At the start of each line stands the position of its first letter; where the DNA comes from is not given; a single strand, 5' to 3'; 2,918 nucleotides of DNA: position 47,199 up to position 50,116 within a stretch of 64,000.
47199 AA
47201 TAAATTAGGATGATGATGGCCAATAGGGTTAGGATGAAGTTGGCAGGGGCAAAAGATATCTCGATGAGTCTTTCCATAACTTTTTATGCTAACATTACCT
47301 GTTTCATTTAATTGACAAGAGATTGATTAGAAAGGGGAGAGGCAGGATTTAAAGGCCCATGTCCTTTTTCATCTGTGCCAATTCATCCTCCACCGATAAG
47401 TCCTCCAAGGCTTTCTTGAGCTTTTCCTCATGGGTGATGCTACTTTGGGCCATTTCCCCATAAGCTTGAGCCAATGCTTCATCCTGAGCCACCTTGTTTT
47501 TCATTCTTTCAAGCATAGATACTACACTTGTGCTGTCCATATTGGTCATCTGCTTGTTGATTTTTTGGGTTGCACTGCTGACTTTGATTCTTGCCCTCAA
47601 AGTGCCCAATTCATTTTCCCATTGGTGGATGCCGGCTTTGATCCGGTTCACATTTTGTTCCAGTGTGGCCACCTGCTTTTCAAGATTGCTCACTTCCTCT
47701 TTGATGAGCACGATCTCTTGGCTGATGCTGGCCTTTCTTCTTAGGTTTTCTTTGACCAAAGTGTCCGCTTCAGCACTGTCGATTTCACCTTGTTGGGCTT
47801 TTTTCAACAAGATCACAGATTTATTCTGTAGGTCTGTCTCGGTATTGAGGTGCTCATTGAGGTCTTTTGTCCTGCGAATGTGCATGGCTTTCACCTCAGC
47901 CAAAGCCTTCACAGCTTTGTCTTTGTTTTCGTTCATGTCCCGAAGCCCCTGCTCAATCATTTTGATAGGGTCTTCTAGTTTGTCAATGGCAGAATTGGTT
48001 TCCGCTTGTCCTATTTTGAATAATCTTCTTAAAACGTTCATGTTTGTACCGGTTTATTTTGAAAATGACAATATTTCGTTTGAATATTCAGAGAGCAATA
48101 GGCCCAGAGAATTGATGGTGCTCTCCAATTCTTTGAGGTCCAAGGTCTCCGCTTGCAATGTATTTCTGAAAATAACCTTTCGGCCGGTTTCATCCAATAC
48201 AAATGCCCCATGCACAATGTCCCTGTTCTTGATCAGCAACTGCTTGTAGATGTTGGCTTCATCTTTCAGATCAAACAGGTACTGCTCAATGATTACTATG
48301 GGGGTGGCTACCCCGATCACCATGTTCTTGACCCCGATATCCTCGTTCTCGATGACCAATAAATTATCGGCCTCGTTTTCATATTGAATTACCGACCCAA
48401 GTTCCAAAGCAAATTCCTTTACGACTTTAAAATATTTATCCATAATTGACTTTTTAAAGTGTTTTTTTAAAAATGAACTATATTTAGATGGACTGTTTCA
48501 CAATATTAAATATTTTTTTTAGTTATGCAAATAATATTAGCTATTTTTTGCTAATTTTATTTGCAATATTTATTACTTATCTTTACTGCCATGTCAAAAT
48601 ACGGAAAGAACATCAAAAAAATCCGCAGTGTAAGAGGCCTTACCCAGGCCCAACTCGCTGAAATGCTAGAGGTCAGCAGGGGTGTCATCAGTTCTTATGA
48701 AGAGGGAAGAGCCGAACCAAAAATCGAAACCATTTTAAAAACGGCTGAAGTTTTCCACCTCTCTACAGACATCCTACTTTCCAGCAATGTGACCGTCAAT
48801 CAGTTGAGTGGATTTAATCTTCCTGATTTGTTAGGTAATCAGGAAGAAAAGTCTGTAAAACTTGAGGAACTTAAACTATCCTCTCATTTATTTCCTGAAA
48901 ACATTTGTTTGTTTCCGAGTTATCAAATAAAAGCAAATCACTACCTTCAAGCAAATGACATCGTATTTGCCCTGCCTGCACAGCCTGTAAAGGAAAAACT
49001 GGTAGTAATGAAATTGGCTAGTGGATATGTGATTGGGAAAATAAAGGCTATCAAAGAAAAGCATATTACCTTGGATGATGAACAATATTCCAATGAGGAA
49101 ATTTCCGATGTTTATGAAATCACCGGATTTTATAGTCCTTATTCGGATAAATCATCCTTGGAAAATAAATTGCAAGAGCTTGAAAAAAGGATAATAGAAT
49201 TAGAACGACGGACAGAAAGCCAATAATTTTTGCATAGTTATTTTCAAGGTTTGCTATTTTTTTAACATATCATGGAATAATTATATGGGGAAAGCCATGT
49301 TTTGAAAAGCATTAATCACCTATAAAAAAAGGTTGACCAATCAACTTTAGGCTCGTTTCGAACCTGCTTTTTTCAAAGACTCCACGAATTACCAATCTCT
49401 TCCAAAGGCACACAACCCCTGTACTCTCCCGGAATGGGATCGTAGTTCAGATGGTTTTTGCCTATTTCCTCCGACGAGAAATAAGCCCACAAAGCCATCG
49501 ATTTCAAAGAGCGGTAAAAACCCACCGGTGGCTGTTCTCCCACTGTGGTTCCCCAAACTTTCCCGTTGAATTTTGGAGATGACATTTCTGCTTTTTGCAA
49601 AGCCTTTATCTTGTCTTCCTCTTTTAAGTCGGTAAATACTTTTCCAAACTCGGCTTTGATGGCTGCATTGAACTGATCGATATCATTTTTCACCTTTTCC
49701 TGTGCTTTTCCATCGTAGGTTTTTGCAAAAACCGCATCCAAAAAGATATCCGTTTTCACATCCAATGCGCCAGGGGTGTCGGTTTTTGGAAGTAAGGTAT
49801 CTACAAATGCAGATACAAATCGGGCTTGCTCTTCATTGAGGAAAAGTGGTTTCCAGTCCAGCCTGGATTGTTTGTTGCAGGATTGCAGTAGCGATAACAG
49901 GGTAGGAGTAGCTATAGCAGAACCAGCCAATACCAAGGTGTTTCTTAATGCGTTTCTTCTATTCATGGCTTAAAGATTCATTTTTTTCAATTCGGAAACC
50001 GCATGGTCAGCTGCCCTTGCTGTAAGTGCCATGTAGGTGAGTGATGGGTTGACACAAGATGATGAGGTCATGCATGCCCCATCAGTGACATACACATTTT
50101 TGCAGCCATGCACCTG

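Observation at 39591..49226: PspA/IM30 - NfeD - flotillin operon fused to a YbjN-like gene and a 1626-aa AAA+ giant, with a divergent XRE regulator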

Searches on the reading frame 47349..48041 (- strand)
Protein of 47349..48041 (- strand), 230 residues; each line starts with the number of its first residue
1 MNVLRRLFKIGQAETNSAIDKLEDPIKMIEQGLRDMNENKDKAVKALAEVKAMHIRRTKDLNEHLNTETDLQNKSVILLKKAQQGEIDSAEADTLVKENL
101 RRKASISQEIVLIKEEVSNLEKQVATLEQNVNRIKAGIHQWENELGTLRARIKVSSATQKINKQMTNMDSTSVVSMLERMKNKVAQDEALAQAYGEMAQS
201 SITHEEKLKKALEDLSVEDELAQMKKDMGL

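Call 3: search_protein_families(library=pfam, proteins=[window:47349-48041:-], max_evalue=0.01)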
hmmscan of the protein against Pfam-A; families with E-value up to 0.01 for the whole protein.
window:47349-48041:- (230 aa): 1 family
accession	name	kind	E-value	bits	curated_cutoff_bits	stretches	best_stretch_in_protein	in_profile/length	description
PF04012.17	PspA_IM30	-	1.5e-36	126.5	33.9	1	2-227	1-217/220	PspA/IM30 family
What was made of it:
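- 47349..48041 (-): PspA/IM30 (ESCRT-III-fold) protein, 230 aa. PspA_IM30 scores 1.5e-36 (126.5 bits; call 3).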

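Call 4: search_protein_families(library=ncbifam, proteins=[window:47349-48041:-], max_evalue=0.01)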
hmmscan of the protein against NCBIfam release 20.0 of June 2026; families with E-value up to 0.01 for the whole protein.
window:47349-48041:- (230 aa): 8 families
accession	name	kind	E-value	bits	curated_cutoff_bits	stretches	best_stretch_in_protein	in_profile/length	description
TIGR02977.1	phageshock_pspA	equivalog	6.8e-11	42.3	242.95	1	1-228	1-217/219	phage shock protein PspA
NF045984.1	StressProtLiaH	equivalog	5.4e-10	39.3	380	1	3-226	2-213/225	stress responsive protein LiaH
NF007974.0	PRK10698.1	equivalog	4.3e-06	26.6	336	1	1-228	1-217/222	phage shock protein PspA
TIGR02168.1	SMC_prok_B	equivalog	4.3e-06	24.8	567.35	1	14-227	683-897/1181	chromosome segregation protein SMC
TIGR04523.1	Mplasa_alph_rch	subfamily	1e-05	23.7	270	1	14-227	332-546/745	helix-rich protein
NF033930.1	pneumo_PspA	exception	0.0032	16.2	850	1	19-223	117-305/659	pneumococcal surface protein A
TIGR01843.1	type_I_hlyD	subfamily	0.0055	15.7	208.65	1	67-206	89-227/422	HlyD family type I secretion periplasmic adaptor subunit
TIGR02169.1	SMC_prok_A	equivalog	0.0094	13.7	729.4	0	13-216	788-993/1165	chromosome segregation protein SMC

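Call 6: search_protein_families(library=padloc, proteins=[window:47349-48041:-], max_evalue=0.01)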
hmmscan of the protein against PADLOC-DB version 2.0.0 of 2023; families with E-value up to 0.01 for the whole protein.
window:47349-48041:- (230 aa): 5 families
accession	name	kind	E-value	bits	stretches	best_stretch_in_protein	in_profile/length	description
PDLC00519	JetC1|JetC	-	0.00014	18.2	1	11-154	322-466/1097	DUF3584 domain; MukB-like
PDLC03865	LmuB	-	0.0011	15.3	1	17-226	537-754/1007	-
PDLC03859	LmuB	-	0.002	15.4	1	17-214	276-467/611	-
PDLC00513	JetC1|JetC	-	0.0024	14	1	7-216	624-824/1140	DUF3584 domain; MukB-like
PDLC00006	DruC1|DruC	-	0.0071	12.9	1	12-182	184-344/626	Unknown function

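Call 64: search_solved_structures(query=window:47349-48041:-, max_evalue=0.01)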
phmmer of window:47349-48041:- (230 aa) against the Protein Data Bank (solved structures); distinct sequences matched with E-value up to 0.01: 10.
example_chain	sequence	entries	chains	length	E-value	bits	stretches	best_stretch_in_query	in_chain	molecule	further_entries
8qbw_A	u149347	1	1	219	3e-15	59.9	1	3-228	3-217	Phage shock protein A, PspA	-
8qbv_A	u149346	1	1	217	3.6e-15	59.6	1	3-227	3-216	Membrane-associated protein Vipp1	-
8qfv_0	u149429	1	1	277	4.7e-15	59.2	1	2-228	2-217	Protein sll0617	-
6zvr_B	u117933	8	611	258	4.7e-15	59.2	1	3-228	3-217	Vipp1 | Phage shock protein A, PspA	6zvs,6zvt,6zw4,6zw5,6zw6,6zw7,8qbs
8qbr_A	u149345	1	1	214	8e-15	58.5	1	3-225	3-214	Membrane-associated protein Vipp1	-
7o3w_D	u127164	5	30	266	1.1e-14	58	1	5-228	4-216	Protein sll0617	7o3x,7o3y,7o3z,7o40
8qhv_0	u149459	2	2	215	3e-14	56.6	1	5-225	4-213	Membrane-associated protein Vipp1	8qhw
9eom_A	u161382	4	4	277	3.5e-13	53.1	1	2-228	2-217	Membrane-associated protein Vipp1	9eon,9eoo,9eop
8qhx_D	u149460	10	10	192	3e-10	43.6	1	24-225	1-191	Membrane-associated protein Vipp1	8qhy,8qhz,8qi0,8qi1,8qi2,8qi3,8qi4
4whe_A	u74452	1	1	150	0.0015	21.7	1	2-136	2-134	Phage shock protein A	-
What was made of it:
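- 47349..48041 (-): It matches solved Vipp1/PspA structures at 3e-15 over residues 3-228 (call 64).
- On PspA/IM30 (ESCRT-III superfamily): It matches Vipp1/PspA chains at 3e-15 over residues 3-228 (call 64).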

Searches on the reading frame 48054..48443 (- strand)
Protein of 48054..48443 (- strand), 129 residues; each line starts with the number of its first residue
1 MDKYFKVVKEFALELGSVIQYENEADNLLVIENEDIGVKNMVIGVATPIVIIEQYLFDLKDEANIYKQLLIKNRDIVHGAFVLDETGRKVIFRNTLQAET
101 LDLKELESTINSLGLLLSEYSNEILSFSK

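Call 3: search_protein_families(library=pfam, proteins=[window:48054-48443:-], max_evalue=0.01)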
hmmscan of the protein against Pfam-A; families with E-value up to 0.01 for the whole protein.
window:48054-48443:- (129 aa): 3 families
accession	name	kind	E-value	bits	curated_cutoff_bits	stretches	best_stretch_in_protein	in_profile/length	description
PF22550.1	CesT_Tir_1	-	1.5e-51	174.2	27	1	1-129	1-130/131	CesT_Tir_1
PF05932.18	CesT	-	0.0031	18.1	22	1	9-113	4-111/119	Tir chaperone protein (CesT) family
PF22551.1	TY-Chap1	-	0.0086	16.2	27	0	56-124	54-120/132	T3SS (YopN, CesT) and YbjN peptide-binding chaperone 1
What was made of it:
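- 48054..48443 (-): CesT/Tir-superfamily small chaperone-like protein (129 aa), first gene of the operon. Pfam CesT_Tir_1 PF22550 scores 1.5e-51 over its full length (call 3).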

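Call 4: search_protein_families(library=ncbifam, proteins=[window:48054-48443:-], max_evalue=0.01)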
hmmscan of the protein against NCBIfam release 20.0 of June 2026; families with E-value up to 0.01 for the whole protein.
window:48054-48443:- (129 aa): 0 families

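Call 6: search_protein_families(library=padloc, proteins=[window:48054-48443:-], max_evalue=0.01)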
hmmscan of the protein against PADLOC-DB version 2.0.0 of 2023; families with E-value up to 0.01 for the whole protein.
window:48054-48443:- (129 aa): 0 families

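Call 65: search_solved_structures(query=window:48054-48443:-, max_evalue=1)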
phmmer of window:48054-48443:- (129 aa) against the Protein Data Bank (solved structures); distinct sequences matched with E-value up to 1: 0.

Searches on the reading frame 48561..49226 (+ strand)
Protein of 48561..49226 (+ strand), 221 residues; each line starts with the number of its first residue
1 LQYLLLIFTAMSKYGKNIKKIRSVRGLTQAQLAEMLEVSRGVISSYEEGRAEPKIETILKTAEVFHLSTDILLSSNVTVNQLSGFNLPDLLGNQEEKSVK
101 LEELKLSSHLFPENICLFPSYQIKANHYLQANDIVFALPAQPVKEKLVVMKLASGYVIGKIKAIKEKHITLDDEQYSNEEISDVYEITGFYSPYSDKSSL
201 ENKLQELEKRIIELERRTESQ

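Call 3: search_protein_families(library=pfam, proteins=[window:48561-49226:+], max_evalue=0.01)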
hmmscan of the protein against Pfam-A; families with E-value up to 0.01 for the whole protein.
window:48561-49226:+ (221 aa): 5 families
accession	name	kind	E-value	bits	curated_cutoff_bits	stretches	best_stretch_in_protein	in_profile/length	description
PF01381.28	HTH_3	-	2e-12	47.4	23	1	18-72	1-55/55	Helix-turn-helix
PF12844.13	HTH_19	-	8.6e-12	45.2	30.2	1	15-73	1-59/64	Helix-turn-helix domain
PF13560.12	HTH_31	-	3.9e-08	33.9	27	1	20-70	8-59/64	Helix-turn-helix domain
PF13443.12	HTH_26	-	0.0076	16.9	22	0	17-66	1-51/63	Cro/C1-type HTH DNA-binding domain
PF04545.22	Sigma70_r4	-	0.0087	16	24.1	1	24-47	18-41/50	Sigma-70, region 4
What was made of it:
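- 48591..49226 (+): Divergent XRE-type regulator (211 aa from ATG 48591). It has an N-terminal Cro/C1 HTH, a degenerate S24 (LexA/CI)-like middle region and a C-terminal coiled coil. HTH_3 scores 2e-12 (call 3).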

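Call 4: search_protein_families(library=ncbifam, proteins=[window:48561-49226:+], max_evalue=0.01)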
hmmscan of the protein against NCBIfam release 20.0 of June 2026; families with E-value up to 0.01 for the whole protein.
window:48561-49226:+ (221 aa): 20 families
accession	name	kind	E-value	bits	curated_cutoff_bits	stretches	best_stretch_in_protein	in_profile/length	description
NF041951.1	phage_RstR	subfamily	3.1e-15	56.4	80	1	15-80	4-69/108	RstR family transcriptional repressor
TIGR03070.1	couple_hipB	subfamily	1e-10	41.4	71.65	1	15-65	4-54/58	type II toxin-antitoxin system Y4mF family antitoxin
NF052239.1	antitox_spr1629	equivalog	1.2e-10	41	335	1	14-79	3-68/377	spr1629 family repressor/antitoxin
NF047948.1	male_kill_WMK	equivalog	2.2e-10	40.5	300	1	11-94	160-242/300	WO male-killing family protein Wmk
NF003162.0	PRK04140.1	equivalog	5.4e-08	32.2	263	1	15-67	128-180/317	transcriptional regulator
TIGR00270.2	TIGR00270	equivalog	9.2e-07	28.8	110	1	12-61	74-123/159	multiprotein bridging factor aMBF1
NF007408.0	PRK09943.1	equivalog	1.5e-06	27.9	211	1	14-74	8-68/185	HTH-type transcriptional regulator PuuR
TIGR03830.1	CxxCG_CxxCG_HTH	subfamily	2.8e-06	27.2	61.8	1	15-54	67-106/127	type II TA system antitoxin MqsA family protein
NF041575.1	antitoxPezA_Strep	equivalog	1.3e-05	25.2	290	1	15-68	3-56/158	type II toxin-antitoxin system antitoxin PezA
NF006015.0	PRK08154.1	subfamily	2.6e-05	23.6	204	1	11-98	28-114/314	anaerobic benzoate catabolism transcriptional regulator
NF007257.0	PRK09706.1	subfamily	4.5e-05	23.3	101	1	14-73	6-65/135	transcriptional repressor DicA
NF003055.0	PRK03975.1-2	equivalog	0.00012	21.8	122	1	20-101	19-99/140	putative transcriptional regulator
NF047542.1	telomere_Tap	equivalog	0.00019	20.3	600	1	19-57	23-61/695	telomere-associated protein Tap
NF010465.0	PRK13890.1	equivalog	0.00069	19.7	96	1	16-76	8-68/121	conjugal transfer protein TrbA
NF040522.1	VC1465_fam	subfamily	0.00079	19.5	70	1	18-86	1-62/111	VC1465 family Xer recombination activation factor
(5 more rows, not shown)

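Call 6: search_protein_families(library=padloc, proteins=[window:48561-49226:+], max_evalue=0.01)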
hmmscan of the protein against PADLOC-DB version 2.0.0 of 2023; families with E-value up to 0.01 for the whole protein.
window:48561-49226:+ (221 aa): 21 families
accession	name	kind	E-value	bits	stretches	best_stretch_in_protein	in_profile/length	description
PDLC02926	HTH_VI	-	6.7e-13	46.7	1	14-74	2-62/92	-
PDLC03947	RmrA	-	7.2e-11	39.5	1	14-72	12-70/383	-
PDLC03954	RmrA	-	1.1e-10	39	1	14-77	11-74/380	-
PDLC03945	RmrA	-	1.2e-10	39.1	1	14-77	3-66/394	-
PDLC03951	RmrA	-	1.8e-10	38.4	1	16-81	11-76/400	-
PDLC03944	RmrA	-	6.3e-10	36.6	1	15-100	8-94/384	-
PDLC04775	PDC-M69A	-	1.3e-08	33.3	1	11-93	5-87/113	-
PDLC04142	capH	-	9.9e-08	31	1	12-77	5-70/103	capH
PDLC03949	RmrA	-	3.6e-07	27.4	1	18-76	7-65/363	-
PDLC03952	RmrA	-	4.9e-07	26.9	1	17-67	26-76/395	-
PDLC03948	RmrA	-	3.1e-06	24.3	1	16-80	11-75/397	-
PDLC03665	Control_protein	-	2.2e-05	22.6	1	13-73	8-69/77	control protein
PDLC03953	RmrA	-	0.00011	19.6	1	12-67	4-59/373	-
PDLC03943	RmrA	-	0.00026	18.2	1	15-72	4-61/370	-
PDLC03955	RmrA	-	0.00028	18.2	1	20-69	27-76/371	-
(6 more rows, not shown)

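Call 81: search_protein_families(library=pfam, alignment_id=A6, max_evalue=0.05)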
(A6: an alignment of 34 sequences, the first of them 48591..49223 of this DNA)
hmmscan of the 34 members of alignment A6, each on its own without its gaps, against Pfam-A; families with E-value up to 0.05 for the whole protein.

A. member 1, window:48591-49223:+ (211 aa): 7 families
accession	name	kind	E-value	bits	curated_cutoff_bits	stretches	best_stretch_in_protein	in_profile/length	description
PF01381.28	HTH_3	-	1.8e-12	47.5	23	1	8-62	1-55/55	Helix-turn-helix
PF12844.13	HTH_19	-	7.6e-12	45.4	30.2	1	5-63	1-59/64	Helix-turn-helix domain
PF13560.12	HTH_31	-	3.6e-08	34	27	1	10-60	8-59/64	Helix-turn-helix domain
PF13443.12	HTH_26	-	0.0068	17.1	22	1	7-56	1-51/63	Cro/C1-type HTH DNA-binding domain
PF04545.22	Sigma70_r4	-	0.0091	15.9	24.1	1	14-37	18-41/50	Sigma-70, region 4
PF15731.11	MqsA_antitoxin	-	0.023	15.3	30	1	5-48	71-114/131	Antitoxin component of bacterial toxin-antitoxin system, MqsA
PF13744.12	HTH_37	-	0.034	14.4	27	0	2-40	17-55/80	Helix-turn-helix domain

B. families by the number of members that match (of 34 scanned): 15 families
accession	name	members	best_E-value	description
PF01381.28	HTH_3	34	3.1e-14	Helix-turn-helix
PF12844.13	HTH_19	34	4.8e-13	Helix-turn-helix domain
PF13560.12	HTH_31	32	3.6e-08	Helix-turn-helix domain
PF13443.12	HTH_26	30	1.2e-06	Cro/C1-type HTH DNA-binding domain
PF00717.28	Peptidase_S24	15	4e-09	Peptidase S24-like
PF15731.11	MqsA_antitoxin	15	0.0032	Antitoxin component of bacterial toxin-antitoxin system, MqsA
PF13744.12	HTH_37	5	0.00034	Helix-turn-helix domain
PF22495.2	HTH_92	4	0.0058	RsaL-like HTH domain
PF04545.22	Sigma70_r4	3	0.0091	Sigma-70, region 4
PF24515.1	ARM_KNTC1_3rd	2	0.003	KNTC1 third ARM-repeats domain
PF01719.23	Rep_OBD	1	0.031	Plasmid replication protein, origin binding domain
PF20781.2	TssR_C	1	0.033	TssR C-terminal domain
PF23135.2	TRI4_N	1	0.036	TRI4 N-terminal domain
PF21716.3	dnstrm_HI1420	1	0.036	Probable addiction module antidote protein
PF04899.17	MbeD_MobD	1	0.04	MbeD/MobD like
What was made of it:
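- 48591..49226 (+): All 34 family members hit HTH_3, and 15 of 34 hit Peptidase_S24 (best 4e-09) (call 81).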

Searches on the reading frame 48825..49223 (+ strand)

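Call 75: search_protein_families(library=pfam, proteins=[window:48825-49223:+], max_evalue=1)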
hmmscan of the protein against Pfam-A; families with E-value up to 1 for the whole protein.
seq(133 aa): 3 families
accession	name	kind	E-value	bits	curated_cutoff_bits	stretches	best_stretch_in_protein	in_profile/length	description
PF04912.19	Dynamitin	-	0.014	15.2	31.8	1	71-128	172-231/396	Dynamitin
PF18195.6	GatD_N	-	0.033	14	25.7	1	54-71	26-43/54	GatD N-terminal domain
PF14965.11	BRI3BP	-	0.042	13.8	27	1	96-130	140-178/179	Negative regulator of p53/TP53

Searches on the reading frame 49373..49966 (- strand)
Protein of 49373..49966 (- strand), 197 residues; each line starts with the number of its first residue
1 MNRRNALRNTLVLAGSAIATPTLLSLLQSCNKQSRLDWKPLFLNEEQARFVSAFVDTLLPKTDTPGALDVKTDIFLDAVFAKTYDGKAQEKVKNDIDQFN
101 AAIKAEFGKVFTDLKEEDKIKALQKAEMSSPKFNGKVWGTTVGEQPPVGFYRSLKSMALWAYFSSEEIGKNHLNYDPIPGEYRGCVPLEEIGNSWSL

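Call 3: search_protein_families(library=pfam, proteins=[window:49373-49966:-], max_evalue=0.01)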
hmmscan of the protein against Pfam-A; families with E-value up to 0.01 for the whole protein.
window:49373-49966:- (197 aa): 1 family
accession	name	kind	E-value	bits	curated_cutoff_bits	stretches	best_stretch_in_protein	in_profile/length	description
PF13618.11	Gluconate_2-dh3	-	1.9e-30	106.4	23.4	1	45-180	1-135/135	Gluconate 2-dehydrogenase subunit 3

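Call 4: search_protein_families(library=ncbifam, proteins=[window:49373-49966:-], max_evalue=0.01)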
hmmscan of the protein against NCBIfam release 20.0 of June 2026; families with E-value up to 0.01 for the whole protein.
window:49373-49966:- (197 aa): 0 families
